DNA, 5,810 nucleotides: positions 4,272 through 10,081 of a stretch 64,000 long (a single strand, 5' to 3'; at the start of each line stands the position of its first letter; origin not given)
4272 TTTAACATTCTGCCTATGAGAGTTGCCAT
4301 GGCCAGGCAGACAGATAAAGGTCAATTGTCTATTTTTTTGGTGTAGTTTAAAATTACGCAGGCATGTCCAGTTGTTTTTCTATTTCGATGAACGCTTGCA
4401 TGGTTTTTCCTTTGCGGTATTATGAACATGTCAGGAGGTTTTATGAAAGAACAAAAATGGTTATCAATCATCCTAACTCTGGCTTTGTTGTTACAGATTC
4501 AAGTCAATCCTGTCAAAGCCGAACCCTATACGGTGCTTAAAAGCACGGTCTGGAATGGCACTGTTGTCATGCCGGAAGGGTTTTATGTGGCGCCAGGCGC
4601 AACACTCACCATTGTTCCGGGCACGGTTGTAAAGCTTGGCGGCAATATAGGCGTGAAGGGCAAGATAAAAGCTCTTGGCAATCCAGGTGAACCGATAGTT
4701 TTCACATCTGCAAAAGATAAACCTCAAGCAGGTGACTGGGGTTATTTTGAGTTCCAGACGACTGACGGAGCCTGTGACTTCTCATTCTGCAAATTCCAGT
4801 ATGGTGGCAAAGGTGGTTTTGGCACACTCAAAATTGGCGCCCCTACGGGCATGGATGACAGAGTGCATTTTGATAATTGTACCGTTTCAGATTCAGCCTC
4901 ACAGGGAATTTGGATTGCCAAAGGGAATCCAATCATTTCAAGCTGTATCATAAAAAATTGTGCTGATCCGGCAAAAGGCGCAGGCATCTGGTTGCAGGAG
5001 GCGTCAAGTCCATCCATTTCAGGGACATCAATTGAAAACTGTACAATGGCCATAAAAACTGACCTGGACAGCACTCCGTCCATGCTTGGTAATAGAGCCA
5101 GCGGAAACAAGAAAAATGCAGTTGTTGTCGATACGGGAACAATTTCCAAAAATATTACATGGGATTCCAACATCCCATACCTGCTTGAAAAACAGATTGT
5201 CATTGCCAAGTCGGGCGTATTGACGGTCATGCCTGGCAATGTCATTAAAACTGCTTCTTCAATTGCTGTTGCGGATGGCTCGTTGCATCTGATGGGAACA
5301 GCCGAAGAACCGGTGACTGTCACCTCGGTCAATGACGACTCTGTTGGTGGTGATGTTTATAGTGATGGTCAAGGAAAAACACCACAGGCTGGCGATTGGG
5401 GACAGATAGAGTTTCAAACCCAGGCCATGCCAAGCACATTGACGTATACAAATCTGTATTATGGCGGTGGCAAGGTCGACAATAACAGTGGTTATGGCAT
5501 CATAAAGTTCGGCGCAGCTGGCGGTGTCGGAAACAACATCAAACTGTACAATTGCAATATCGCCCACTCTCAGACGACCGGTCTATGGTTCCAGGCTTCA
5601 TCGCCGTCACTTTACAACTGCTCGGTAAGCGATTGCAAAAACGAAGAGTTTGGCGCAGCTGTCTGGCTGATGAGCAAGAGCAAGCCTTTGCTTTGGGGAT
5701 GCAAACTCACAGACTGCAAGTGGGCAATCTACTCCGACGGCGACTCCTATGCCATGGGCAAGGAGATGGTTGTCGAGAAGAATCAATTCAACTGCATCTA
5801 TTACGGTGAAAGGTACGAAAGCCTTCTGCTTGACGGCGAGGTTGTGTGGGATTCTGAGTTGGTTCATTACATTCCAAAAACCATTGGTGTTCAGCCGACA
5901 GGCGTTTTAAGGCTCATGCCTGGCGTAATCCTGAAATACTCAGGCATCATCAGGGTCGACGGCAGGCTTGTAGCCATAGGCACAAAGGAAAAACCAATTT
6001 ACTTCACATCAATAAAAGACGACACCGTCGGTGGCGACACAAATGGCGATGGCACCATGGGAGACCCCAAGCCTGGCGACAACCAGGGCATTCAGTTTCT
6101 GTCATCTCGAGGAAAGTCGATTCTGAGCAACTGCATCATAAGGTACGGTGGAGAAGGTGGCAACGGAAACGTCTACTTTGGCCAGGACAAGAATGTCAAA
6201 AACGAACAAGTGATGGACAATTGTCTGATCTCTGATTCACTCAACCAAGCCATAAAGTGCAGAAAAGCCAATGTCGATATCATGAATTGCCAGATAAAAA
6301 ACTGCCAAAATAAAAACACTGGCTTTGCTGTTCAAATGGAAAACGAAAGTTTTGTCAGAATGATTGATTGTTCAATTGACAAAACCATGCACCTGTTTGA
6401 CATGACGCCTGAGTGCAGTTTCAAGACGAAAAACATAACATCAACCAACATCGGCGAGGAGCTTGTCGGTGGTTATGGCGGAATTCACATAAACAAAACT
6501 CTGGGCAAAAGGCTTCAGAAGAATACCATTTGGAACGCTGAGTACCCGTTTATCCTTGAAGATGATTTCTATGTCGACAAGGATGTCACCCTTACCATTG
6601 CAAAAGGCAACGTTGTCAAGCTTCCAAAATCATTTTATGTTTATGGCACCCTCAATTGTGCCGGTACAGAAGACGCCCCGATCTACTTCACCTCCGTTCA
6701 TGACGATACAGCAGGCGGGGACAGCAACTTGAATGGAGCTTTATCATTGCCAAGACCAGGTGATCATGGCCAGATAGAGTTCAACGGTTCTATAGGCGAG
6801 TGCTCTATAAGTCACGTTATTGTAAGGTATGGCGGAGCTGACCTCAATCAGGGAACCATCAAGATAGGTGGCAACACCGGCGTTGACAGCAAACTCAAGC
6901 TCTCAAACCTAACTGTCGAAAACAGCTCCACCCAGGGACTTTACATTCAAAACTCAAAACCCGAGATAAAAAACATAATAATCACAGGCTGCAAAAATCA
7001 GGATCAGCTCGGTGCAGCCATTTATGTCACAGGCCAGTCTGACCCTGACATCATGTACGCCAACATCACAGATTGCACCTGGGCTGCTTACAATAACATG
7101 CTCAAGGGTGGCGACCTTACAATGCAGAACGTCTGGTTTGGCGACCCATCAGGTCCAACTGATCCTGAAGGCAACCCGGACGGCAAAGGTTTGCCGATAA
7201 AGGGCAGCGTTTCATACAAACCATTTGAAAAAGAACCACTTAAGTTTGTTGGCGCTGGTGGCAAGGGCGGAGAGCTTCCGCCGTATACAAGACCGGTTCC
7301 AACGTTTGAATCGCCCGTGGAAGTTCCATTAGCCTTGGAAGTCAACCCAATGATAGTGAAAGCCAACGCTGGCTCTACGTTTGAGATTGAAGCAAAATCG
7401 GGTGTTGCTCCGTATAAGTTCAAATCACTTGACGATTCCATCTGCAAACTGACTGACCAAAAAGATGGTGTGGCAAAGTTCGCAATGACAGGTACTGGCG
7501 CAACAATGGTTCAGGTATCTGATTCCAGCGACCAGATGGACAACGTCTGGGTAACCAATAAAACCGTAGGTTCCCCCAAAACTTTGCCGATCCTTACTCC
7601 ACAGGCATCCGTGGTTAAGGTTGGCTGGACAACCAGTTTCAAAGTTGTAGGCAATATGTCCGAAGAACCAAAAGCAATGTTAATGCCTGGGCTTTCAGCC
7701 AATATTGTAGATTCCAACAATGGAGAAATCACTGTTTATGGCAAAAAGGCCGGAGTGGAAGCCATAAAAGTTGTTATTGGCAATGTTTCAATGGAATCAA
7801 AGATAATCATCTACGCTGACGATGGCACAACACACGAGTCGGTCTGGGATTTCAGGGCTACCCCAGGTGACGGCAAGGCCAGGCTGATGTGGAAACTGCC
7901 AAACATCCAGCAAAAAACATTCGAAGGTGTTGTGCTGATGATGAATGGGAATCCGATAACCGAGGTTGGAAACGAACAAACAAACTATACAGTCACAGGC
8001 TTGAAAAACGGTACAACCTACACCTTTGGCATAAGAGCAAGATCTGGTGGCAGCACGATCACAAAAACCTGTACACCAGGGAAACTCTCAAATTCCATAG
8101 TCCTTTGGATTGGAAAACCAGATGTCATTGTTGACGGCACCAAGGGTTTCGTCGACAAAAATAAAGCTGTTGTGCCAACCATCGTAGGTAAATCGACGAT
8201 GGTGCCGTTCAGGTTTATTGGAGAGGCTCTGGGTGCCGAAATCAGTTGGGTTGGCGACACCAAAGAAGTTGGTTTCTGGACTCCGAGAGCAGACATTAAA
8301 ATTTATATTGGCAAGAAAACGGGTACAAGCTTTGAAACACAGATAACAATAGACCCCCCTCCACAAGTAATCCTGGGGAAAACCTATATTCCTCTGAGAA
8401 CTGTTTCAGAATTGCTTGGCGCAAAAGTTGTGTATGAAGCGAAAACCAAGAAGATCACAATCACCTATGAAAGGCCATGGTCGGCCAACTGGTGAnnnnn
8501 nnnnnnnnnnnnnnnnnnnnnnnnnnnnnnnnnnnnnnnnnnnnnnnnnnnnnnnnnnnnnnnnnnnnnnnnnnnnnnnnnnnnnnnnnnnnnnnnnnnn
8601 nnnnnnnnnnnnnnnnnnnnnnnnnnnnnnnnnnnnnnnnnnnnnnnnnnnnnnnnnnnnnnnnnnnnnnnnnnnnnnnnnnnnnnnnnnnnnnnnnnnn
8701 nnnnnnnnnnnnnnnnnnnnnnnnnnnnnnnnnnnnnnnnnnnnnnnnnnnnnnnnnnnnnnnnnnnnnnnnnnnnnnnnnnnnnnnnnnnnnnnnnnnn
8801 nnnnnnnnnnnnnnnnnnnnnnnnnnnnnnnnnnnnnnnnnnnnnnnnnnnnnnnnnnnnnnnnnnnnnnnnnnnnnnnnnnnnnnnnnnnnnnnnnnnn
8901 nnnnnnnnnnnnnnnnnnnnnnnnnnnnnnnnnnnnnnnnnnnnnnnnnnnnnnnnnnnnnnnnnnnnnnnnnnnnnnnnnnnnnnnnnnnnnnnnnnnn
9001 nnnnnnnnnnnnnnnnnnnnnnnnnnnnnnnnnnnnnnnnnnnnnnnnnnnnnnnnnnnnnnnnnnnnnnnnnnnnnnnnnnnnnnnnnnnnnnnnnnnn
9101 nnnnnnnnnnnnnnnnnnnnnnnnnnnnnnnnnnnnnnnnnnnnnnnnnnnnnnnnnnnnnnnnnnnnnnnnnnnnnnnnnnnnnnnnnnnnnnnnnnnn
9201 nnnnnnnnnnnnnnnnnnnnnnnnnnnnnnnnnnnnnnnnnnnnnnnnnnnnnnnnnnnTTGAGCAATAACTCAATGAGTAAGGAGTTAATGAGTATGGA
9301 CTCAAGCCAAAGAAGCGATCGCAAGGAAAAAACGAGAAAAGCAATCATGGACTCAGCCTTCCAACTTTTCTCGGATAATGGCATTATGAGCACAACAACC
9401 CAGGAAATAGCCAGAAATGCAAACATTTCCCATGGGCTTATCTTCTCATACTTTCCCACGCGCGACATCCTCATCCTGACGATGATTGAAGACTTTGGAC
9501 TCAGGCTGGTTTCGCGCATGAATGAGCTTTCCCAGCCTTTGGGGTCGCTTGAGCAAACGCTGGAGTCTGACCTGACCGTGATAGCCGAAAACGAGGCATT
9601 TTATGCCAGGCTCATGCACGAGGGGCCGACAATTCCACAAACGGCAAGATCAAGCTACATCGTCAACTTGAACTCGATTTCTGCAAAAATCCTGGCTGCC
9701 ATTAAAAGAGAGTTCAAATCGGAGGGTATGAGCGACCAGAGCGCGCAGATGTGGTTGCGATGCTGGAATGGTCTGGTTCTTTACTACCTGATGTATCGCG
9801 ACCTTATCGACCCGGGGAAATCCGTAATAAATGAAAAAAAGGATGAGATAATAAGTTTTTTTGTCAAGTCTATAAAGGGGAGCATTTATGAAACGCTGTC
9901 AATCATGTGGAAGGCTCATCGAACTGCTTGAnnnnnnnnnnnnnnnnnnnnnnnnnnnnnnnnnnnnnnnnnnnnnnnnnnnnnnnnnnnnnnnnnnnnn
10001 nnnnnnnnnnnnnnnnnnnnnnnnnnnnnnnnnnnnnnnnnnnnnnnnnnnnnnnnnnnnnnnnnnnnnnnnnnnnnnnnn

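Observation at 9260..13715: Tandem paralogous membrane proteins sharing a 260-bp perfectly identical 5' cassette (identical 87-aa zinc-ribbon domain) fused to divergent ectodomains, behind a TetR regulator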

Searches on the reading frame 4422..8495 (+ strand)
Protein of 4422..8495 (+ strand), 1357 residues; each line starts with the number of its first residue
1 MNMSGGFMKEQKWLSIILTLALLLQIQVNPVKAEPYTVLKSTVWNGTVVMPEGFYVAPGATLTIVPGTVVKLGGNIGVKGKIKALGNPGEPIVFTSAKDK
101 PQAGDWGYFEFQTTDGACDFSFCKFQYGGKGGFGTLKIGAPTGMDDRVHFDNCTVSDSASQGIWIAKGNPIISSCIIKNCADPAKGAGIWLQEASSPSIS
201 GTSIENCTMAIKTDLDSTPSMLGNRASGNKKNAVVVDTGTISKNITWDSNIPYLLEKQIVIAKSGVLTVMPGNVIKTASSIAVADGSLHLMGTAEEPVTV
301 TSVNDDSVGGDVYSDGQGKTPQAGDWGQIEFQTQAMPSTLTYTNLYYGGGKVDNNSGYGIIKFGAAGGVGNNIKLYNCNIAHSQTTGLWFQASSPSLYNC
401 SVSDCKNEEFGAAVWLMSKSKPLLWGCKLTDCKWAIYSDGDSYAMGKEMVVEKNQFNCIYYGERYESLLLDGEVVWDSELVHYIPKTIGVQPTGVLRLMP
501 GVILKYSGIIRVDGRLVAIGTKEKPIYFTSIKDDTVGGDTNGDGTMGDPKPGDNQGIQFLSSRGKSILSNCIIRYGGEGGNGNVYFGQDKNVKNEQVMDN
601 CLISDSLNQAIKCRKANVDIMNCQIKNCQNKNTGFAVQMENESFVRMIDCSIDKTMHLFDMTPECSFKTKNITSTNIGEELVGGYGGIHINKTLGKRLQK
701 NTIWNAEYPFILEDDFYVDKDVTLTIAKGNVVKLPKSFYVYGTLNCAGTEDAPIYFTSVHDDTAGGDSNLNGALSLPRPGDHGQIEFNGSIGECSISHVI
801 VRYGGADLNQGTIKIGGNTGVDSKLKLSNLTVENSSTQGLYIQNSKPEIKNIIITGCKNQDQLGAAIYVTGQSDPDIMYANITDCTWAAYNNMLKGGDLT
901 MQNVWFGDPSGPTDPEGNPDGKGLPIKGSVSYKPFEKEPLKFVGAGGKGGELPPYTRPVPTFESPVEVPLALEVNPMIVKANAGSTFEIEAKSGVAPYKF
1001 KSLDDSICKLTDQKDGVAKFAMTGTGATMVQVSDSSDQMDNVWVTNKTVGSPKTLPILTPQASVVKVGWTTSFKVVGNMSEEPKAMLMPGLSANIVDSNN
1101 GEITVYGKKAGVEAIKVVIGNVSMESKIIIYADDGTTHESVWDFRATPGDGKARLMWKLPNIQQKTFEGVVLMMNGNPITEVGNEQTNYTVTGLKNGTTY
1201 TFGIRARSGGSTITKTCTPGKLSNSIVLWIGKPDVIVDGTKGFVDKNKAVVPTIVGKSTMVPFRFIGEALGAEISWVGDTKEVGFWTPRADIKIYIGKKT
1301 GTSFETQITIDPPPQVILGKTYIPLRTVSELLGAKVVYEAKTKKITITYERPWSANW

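Call 7: search_protein_families(library=pfam, proteins=[window:4422-8495:+], max_evalue=1)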
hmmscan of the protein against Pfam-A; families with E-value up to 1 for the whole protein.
window:4422-8495:+ (1357 aa): 7 families
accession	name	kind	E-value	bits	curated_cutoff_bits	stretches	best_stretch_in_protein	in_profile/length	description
PF07833.16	Cu_amine_oxidN1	-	2.2e-30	105.2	24.2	2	1249-1347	10-108/108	Copper amine oxidase N-terminal domain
PF13229.12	Beta_helix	-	3.8e-29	101.8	25.9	4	148-251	11-109/158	Right handed beta helix region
PF05048.19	NosD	-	6.5e-06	26.2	23.6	1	149-250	94-189/212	Periplasmic copper-binding protein (NosD)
PF00041.27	fn3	-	7.5e-06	26.5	25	1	1150-1210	13-72/84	Fibronectin type III domain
PF16318.11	DUF4957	-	0.00039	20.7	30.8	1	144-184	73-113/142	Domain of unknown function (DUF4957)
PF20606.3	DUF6799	-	0.12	12.6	26.8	1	42-76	28-63/63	Domain of unknown function (DUF6799)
PF16656.11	Pur_ac_phosph_N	-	0.13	13.3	30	1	1182-1209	56-83/93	Purple acid Phosphatase, N-terminal domain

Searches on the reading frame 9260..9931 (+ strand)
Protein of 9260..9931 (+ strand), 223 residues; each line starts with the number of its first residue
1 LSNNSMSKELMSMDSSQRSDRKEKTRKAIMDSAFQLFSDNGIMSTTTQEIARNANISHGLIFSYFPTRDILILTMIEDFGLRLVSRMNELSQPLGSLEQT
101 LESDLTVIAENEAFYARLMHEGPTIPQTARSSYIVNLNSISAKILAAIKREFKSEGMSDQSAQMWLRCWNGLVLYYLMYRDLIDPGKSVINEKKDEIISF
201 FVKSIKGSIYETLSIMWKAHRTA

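Call 7: search_protein_families(library=pfam, proteins=[window:9260-9931:+], max_evalue=1)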
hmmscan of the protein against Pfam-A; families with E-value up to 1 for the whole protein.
window:9260-9931:+ (223 aa): 2 families
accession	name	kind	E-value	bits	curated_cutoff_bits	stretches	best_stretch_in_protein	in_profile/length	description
PF00440.29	TetR_N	-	1.4e-11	44.4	24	1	29-72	1-44/47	Bacterial regulatory proteins, tetR family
PF21436.2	STT3-PglB_core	-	0.78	10.7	23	0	13-80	55-125/131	STT3/PglB/AglB core domain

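Call 8: search_protein_families(library=ncbifam, proteins=[window:9260-9931:+], max_evalue=1)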
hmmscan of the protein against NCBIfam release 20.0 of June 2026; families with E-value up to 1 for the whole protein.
window:9260-9931:+ (223 aa): 24 families
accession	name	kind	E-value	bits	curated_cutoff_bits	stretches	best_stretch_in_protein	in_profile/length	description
NF008402.0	PRK11202.1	equivalog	1.9e-10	40.8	151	1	17-122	4-114/211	HTH-type transcriptional repressor FabR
TIGR03384.1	betaine_BetI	equivalog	1.4e-09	37.9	201.3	1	22-102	6-90/189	choline-binding transcriptional repressor BetI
NF001978.0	PRK00767.1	equivalog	2.4e-09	37.3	118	1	25-87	10-72/197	transcriptional regulator BetI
NF041196.1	ScbR_bind_reg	equivalog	1.9e-07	31.4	150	1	20-170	2-159/191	ScbR family autoregulator-binding transcription factor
NF007949.0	PRK10668.1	equivalog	2.4e-07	30.5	271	1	21-68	8-55/216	multidrug efflux transporter transcriptional repressor AcrR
TIGR03613.1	RutR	equivalog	2.7e-07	30.7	368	1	18-100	2-87/202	pyrimidine utilization regulatory protein R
NF011584.0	PRK15008.1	equivalog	4.2e-07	30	230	1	15-78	9-75/212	HTH-type transcriptional regulator RutR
TIGR03968.1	mycofact_TetR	equivalog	5.5e-07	29.4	224.9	1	18-71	3-56/190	mycofactocin system transcriptional regulator MftR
NF051852.1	efflux_TF_MtrR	exception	1.1e-06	28.6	280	1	23-113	9-104/205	multidrug efflux system transcriptional repressor MtrR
NF007430.0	PRK09975.1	equivalog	4.3e-06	26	274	1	22-75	9-62/220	acrEF/envCD operon transcriptional regulator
NF053878.1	FATransRegFadRBac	equivalog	4.6e-06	26.5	200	1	26-92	5-71/190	fatty acid metabolism transcriptional regulator FadR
NF037937.1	septum_RefZ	equivalog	6.5e-06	26.2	180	1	26-91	1-66/195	forespore capture DNA-binding protein RefZ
NF040929.1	quorum_TF_HapR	equivalog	1.3e-05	25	350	1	23-76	14-67/200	LuxR/HapR/OpaR family quorum-sensing transcriptional regulator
NF053731.1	TransRegFasRMycb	equivalog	1.6e-05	24.8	330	1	18-89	6-76/199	HTH-type transcriptional activator FasR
NF053516.1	TranRepPrsAVib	equivalog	0.00013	21.9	300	1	21-106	3-85/208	TetR family transcriptional repressor PsrA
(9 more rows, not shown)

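Call 66: search_protein_families(library=padloc, proteins=[window:9260-9931:+], max_evalue=0.01)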
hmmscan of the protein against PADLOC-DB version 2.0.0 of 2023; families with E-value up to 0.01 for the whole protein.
window:9260-9931:+ (223 aa): 0 families
